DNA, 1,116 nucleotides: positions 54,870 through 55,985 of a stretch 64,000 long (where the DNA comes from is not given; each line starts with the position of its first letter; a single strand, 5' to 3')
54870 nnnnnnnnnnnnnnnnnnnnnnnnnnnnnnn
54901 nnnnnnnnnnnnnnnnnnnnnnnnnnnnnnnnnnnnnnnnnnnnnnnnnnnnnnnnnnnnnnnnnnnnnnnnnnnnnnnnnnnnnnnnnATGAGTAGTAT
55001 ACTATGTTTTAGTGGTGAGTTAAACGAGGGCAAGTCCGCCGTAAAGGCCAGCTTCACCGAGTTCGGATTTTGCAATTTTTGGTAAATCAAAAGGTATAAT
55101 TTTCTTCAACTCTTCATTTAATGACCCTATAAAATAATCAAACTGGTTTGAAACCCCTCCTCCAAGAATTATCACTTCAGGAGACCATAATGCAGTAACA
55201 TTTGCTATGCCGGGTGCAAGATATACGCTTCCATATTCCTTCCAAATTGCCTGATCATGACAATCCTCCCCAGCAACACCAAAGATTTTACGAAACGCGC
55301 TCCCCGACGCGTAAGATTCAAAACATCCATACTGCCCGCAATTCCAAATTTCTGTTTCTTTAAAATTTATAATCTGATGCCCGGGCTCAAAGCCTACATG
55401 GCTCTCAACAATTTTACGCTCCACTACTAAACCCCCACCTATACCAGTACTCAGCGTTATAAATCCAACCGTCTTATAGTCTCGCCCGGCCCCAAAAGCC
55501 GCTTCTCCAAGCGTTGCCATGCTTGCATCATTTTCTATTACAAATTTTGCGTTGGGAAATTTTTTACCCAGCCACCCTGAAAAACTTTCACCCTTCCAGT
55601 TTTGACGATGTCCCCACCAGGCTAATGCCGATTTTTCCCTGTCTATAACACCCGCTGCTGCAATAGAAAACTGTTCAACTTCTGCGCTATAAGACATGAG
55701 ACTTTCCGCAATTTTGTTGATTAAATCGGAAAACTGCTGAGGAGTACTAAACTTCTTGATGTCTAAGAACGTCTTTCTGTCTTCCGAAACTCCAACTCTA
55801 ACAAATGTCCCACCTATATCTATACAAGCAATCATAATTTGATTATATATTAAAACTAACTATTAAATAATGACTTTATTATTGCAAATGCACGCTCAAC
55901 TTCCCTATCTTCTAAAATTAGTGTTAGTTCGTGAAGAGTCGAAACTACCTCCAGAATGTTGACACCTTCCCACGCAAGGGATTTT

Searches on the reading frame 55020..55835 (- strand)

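Call 79: search_protein_families(library=pfam, proteins=[window:55020-55835:-], max_evalue=0.00001)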
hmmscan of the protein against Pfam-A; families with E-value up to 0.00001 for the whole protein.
window:55020-55835:- (271 aa): 1 family
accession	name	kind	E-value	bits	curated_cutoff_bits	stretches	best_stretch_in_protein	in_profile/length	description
PF00480.26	ROK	-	4.1e-40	138.6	22.9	1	3-269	2-289/294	ROK family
